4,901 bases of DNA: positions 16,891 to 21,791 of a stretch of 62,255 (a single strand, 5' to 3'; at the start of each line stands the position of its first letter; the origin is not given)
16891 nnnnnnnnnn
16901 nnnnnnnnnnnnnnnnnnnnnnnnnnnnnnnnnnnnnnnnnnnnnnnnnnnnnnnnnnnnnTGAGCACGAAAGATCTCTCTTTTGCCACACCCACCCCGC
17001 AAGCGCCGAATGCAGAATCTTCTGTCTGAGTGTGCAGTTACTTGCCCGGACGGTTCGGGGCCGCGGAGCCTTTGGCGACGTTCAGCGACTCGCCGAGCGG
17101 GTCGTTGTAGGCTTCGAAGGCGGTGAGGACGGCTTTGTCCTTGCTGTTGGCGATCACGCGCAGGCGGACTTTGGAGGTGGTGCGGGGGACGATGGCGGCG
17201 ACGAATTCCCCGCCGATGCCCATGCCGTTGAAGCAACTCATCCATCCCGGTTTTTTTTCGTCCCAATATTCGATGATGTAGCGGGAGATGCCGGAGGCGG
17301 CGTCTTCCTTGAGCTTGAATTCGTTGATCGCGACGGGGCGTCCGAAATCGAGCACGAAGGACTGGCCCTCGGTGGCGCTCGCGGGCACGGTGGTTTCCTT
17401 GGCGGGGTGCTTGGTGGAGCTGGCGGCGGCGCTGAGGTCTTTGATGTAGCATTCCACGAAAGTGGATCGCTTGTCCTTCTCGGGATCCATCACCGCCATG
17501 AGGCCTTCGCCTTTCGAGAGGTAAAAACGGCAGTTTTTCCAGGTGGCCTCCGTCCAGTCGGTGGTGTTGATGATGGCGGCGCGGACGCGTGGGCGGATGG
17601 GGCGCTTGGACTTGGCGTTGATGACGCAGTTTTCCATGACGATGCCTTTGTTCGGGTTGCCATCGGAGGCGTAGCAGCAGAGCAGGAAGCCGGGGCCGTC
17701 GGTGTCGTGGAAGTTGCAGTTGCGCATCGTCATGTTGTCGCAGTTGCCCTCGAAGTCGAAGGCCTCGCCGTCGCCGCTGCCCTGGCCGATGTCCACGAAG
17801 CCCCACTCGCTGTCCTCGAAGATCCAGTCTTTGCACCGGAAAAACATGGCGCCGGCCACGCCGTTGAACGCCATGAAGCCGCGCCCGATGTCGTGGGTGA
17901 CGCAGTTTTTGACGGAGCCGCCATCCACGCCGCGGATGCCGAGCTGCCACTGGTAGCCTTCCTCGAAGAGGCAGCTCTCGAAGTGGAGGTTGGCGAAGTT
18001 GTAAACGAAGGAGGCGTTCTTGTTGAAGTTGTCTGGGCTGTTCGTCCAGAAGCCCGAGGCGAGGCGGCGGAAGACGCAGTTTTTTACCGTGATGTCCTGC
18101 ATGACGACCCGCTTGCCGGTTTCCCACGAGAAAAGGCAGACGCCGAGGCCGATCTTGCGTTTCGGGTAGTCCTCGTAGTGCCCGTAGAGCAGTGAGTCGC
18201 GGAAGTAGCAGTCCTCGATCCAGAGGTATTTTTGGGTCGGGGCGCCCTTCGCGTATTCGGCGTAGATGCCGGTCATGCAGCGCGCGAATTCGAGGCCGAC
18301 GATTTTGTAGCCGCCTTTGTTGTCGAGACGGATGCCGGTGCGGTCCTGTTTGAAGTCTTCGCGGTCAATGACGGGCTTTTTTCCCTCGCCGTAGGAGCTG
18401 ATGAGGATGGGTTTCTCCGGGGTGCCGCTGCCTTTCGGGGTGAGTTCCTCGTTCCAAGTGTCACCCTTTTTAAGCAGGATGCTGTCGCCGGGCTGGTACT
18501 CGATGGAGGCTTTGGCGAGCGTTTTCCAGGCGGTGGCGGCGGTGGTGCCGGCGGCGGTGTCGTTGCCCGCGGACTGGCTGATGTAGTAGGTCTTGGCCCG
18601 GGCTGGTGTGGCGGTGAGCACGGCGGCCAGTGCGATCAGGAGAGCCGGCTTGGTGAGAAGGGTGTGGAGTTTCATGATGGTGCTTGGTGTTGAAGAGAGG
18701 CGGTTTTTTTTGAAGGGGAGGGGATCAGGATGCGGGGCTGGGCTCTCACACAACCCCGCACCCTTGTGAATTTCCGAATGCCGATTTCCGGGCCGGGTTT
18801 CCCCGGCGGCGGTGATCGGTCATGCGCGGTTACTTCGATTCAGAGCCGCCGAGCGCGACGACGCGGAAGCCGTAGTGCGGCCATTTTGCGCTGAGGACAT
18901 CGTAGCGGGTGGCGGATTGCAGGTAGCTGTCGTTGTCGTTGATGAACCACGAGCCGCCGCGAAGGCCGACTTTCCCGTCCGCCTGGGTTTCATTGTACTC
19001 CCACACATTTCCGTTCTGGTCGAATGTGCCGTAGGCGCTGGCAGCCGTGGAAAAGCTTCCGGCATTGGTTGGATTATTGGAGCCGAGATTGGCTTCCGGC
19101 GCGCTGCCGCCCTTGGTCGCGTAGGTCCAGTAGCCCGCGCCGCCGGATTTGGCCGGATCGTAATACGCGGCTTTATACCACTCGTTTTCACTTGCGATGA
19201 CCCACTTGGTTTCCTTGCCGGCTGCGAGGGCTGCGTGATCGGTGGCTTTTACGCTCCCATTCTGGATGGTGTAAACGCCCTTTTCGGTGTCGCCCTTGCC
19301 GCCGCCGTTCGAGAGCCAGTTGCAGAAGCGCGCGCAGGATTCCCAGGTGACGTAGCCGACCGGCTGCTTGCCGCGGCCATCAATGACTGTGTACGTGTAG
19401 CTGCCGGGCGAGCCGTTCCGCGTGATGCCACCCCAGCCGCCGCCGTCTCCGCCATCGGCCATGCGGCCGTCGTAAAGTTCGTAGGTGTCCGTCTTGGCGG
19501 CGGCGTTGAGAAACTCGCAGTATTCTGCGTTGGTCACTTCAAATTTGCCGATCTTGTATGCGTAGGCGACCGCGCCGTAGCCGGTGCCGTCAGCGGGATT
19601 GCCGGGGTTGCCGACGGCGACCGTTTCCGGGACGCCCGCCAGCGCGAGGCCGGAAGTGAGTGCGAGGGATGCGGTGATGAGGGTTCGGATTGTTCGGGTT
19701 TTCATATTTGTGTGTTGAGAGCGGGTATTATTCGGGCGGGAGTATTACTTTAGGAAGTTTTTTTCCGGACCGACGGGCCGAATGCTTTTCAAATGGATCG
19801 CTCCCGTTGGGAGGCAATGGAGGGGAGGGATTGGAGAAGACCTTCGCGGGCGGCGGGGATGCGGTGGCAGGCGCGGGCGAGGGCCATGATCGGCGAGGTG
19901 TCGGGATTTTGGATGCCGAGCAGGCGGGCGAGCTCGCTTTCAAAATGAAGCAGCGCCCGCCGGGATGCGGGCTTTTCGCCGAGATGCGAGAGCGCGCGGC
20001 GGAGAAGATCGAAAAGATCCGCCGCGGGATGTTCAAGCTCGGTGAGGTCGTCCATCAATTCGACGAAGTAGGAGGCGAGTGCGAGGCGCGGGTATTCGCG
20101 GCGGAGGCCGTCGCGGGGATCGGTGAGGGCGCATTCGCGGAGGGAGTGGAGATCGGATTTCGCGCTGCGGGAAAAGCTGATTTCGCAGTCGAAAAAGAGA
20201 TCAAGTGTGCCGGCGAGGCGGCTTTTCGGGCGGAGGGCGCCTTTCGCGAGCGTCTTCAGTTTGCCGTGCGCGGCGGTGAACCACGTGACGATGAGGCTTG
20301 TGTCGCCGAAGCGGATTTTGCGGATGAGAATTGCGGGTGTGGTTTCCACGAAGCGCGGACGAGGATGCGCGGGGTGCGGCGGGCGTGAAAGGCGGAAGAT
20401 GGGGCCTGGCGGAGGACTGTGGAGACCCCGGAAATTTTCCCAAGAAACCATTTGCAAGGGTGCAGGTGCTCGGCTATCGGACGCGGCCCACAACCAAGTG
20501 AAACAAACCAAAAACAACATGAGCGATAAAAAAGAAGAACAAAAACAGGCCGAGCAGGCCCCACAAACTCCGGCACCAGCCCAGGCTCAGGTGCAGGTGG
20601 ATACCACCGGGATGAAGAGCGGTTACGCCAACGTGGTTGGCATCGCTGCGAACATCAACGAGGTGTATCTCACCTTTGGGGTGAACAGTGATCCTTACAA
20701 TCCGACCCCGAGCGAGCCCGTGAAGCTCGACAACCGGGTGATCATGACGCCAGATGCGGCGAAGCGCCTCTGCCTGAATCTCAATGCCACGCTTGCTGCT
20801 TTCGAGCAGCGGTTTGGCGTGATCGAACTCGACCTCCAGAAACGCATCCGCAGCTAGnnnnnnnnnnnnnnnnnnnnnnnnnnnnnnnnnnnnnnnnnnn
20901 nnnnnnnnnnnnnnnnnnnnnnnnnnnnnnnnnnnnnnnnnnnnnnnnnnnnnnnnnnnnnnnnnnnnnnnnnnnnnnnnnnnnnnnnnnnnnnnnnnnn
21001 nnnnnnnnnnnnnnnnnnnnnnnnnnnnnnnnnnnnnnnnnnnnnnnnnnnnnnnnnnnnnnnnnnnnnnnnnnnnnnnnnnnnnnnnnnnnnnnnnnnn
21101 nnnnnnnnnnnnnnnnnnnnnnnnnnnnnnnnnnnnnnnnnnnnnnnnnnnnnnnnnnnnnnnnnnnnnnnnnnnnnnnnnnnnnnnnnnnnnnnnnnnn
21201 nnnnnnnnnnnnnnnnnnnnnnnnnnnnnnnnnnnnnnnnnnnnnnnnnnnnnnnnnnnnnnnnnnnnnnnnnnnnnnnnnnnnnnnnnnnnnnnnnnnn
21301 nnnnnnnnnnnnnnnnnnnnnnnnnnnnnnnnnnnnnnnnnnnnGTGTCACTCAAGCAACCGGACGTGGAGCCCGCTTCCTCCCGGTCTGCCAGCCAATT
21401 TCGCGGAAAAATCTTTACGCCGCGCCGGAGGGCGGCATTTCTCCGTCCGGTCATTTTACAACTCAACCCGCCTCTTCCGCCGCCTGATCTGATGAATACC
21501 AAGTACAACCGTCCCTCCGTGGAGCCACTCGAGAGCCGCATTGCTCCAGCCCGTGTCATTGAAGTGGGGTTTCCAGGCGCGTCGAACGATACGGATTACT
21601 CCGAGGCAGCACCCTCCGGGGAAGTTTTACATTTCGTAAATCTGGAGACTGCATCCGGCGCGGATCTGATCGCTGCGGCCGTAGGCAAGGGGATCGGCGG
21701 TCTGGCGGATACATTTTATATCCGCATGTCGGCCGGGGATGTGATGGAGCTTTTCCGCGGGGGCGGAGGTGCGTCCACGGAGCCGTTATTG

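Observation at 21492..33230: Two-gene locus of giant signal-peptide-less proteins sharing an EPLE[SA]RIAPA N-terminal motif and a homologous head domain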

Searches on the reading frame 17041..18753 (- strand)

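Call 15: search_protein_families(library=pfam, proteins=[window:17041-18753:-], max_evalue=0.001)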
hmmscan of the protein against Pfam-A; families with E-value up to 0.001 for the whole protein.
window:17041-18753:- (571 aa): 1 family
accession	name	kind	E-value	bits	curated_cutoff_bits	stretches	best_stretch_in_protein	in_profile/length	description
PF13229.12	Beta_helix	-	2.1e-13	50.6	25.9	2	221-391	11-139/158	Right handed beta helix region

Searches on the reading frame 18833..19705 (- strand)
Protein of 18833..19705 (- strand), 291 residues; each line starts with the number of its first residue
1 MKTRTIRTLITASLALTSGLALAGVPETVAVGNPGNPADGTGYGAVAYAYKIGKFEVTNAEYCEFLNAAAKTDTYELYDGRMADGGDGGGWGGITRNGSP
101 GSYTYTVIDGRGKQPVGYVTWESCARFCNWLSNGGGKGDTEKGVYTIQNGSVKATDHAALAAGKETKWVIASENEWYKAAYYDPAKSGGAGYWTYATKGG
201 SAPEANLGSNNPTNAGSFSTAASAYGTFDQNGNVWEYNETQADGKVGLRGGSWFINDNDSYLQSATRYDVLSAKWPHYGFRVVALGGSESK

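Call 15: search_protein_families(library=pfam, proteins=[window:18833-19705:-], max_evalue=0.001)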
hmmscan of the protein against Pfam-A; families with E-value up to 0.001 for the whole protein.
window:18833-19705:- (291 aa): 1 family
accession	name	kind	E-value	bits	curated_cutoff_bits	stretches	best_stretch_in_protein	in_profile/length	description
PF03781.23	FGE-sulfatase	-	1.5e-18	67.8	23.3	1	48-283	35-254/255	Sulfatase-modifying factor enzyme 1-like domain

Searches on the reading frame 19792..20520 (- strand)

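Call 15: search_protein_families(library=pfam, proteins=[window:19792-20520:-], max_evalue=0.001)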
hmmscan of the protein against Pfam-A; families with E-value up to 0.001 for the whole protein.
window:19792-20520:- (243 aa): 2 families
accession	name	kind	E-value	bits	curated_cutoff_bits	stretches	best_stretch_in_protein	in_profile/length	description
PF11967.14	RecO_N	-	1.9e-16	60.3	27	1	60-135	5-79/80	Recombination protein O N terminal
PF02565.21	RecO_C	-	1.3e-09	38.4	22.1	1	141-204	2-65/157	Recombination protein O C terminal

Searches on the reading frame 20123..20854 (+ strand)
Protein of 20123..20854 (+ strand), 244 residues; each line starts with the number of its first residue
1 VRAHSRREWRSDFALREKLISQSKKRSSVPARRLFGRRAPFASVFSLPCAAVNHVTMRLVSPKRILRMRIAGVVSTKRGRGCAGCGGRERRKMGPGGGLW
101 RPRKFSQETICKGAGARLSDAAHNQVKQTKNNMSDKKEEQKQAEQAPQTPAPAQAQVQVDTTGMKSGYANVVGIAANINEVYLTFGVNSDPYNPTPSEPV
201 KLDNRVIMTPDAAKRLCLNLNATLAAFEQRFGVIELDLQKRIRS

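Call 15: search_protein_families(library=pfam, proteins=[window:20123-20854:+], max_evalue=0.001)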
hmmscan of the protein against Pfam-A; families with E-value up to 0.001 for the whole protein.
window:20123-20854:+ (244 aa): 1 family
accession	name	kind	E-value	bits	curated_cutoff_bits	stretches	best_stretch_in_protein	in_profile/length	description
PF11950.13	DUF3467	-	1.8e-14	54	25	1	137-235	5-91/92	Protein of unknown function (DUF3467)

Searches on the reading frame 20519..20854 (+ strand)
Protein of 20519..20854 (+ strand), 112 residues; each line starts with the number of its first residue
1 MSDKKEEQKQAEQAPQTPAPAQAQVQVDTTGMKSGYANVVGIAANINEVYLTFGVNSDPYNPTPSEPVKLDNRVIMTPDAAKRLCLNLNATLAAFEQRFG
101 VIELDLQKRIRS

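Call 49: search_solved_structures(query=A3, max_evalue=10, show_alignments=2)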
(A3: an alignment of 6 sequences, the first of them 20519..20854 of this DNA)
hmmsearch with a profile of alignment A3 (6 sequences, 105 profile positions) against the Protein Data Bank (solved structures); distinct sequences matched with E-value up to 10: 0.

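Call 55: find_homologous_proteins(query=window:20519-20854:+, max_evalue=0.001)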
Query window:20519-20854:+ (112 aa): 78 proteins with E <= 0.001 among 83 candidates.
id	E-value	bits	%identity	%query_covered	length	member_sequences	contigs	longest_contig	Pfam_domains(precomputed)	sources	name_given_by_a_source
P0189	2.6e-66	238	100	100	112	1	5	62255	PF11950.14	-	-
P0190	7.3e-66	236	100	100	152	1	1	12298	PF11950.14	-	-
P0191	4.7e-53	195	85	100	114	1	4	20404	PF11950.14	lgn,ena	-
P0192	1.4e-51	191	83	99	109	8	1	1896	PF11950.14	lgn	-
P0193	1.9e-50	187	92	85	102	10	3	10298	PF11950.14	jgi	jgi:Protein of unknown function (DUF3467)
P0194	3.4e-49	183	83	89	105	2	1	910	PF11950.14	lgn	-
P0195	3.1e-48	180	88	77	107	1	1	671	PF11950.14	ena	-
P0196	4.4e-48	179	85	89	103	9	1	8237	PF11950.14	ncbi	-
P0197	5.6e-48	179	87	76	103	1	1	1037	PF11950.14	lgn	-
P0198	8.4e-48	178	87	77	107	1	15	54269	PF11950.14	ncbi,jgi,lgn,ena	jgi:hypothetical protein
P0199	9.3e-48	178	87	77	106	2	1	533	PF11950.14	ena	-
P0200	1.1e-47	178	87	77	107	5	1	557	PF11950.14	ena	-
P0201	1.6e-47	178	87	77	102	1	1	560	PF11950.14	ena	-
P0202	2.8e-47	177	85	86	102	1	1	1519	PF11950.14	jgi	jgi:hypothetical protein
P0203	3.4e-47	177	78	98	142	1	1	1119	PF11950.14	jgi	jgi:hypothetical protein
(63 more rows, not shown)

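Call 67: predict_structure(alignment_id=A6)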
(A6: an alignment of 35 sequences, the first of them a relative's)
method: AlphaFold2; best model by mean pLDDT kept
length: 112 residues; sequences in the alignment: 35
mean_pLDDT: 65.1   pTM: 0.47
mean pLDDT of the five models: 65.1, 56.2, 46.4, 46.4, 44.2
residues with pLDDT >= 90: 0; 70-90: 56; 50-70: 30; < 50: 26
segments of 3 or more residues with pLDDT < 50: 2-4, 9-16, 20-26, 107-112
pLDDT, mean of each block of 10 residues (from residue 1): 49 47 50 73 75 80 75 72 78 72 51 37
secondary structure, 60 per line:
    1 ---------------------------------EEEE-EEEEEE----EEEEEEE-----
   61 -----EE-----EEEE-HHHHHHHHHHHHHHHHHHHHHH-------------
elements in order: E34-37 E39-44 E49-55 E73-76 H78-99

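Call 72: fold_search(model_id=the predicted structure, library=pdb)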
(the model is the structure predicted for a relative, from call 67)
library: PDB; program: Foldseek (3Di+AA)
matches with E <= 10: 48; with E <= 0.001: 0
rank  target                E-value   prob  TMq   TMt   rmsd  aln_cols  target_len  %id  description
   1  6opm_A                7.8e-01  0.08  0.17  0.08  10.0        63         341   11  Casposase bound to integration product (released 2020-02-12)
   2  6opm_B                1.4e+00  0.07  0.19  0.08   8.5        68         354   13  Casposase bound to integration product (released 2020-02-12)
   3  6opm_C                1.6e+00  0.06  0.17  0.07  10.0        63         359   11  Casposase bound to integration product (released 2020-02-12)
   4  1y71_B                3.2e+00  0.04  0.19  0.19  11.8        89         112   12  X-ray crystal structure of kinase-associated protein B from Bacillus cereus (released 2005-01-18)
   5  1f3u_A                3.4e+00  0.06  0.18  0.18   8.8        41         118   15  CRYSTAL STRUCTURE OF THE RAP30/74 INTERACTION DOMAINS OF HUMAN TFIIF (released 2000-10-11)
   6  7kft_E                3.6e+00  0.02  0.15  0.07   9.9        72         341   14  Partial Cas6-RT-Cas1--Cas2 complex (released 2021-03-31)
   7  6djy_B                4.1e+00  0.04  0.23  0.04   8.8        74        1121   16  Fako virus (released 2019-06-05)
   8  2re3_B                4.4e+00  0.10  0.28  0.18  11.1        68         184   20  CRYSTAL STRUCTURE OF a DUF1285 family protein (SPO_0140) FROM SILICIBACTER POMEROYI DSS-3 AT 2.50 A RESOLUTION (released 2007-10-09)
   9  8fmw_P                4.4e+00  0.05  0.22  0.28  10.4        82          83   15  The structure of a hibernating ribosome in the Lyme disease pathogen (released 2023-11-08)
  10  3kf2_A                5.1e+00  0.02  0.15  0.11   9.1        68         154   13  The HCV NS3/NS4A protease apo structure (released 2010-03-09)
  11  6k32_E                5.8e+00  0.02  0.19  0.03   8.3        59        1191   15  RdRp complex (released 2019-11-20)
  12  5x8r_w                6.2e+00  0.02  0.19  0.24  10.8        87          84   14  Structure of the 30S small subunit of chloroplast ribosome from spinach (released 2017-06-07)
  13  2d7h_B                6.2e+00  0.02  0.19  0.21  13.2        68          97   16  Crystal structure of the ccc complex of the N-terminal domain of PriA (released 2006-11-07)
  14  9evs_O                6.2e+00  0.02  0.21  0.21  14.1        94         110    7  Structure of the flowering plant mitoribosome with P-site tRNA (released 2025-09-03)
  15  2o8m_A                6.2e+00  0.02  0.15  0.10  10.8        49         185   14  Crystal structure of the S139A mutant of Hepatitis C Virus NS3/4A protease (released 2007-10-09)
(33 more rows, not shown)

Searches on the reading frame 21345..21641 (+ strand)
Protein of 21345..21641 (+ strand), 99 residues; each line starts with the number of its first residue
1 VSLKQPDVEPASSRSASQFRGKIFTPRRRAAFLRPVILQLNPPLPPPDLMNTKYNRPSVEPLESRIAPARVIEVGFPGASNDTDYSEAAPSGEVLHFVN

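Call 8: search_protein_families(library=ncbifam, proteins=[window:21345-21641:+], max_evalue=10)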
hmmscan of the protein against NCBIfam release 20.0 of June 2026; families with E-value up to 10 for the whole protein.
seq(99 aa): 0 families

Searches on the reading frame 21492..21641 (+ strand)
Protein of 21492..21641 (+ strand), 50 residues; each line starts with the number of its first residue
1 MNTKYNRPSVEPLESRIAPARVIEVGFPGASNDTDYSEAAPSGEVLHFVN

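Call 8: search_protein_families(library=ncbifam, proteins=[window:21492-21641:+], max_evalue=10)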
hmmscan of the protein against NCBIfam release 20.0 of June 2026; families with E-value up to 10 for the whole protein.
seq(50 aa): 0 families

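Call 35: search_protein_families(library=pfam, proteins=[window:21492-21614:+], max_evalue=10)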
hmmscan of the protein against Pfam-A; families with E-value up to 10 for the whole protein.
seq(41 aa): 0 families

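Call 36: search_protein_families(library=ncbifam, proteins=[window:21492-21614:+], max_evalue=10)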
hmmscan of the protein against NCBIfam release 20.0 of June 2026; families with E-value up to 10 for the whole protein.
seq(41 aa): 0 families
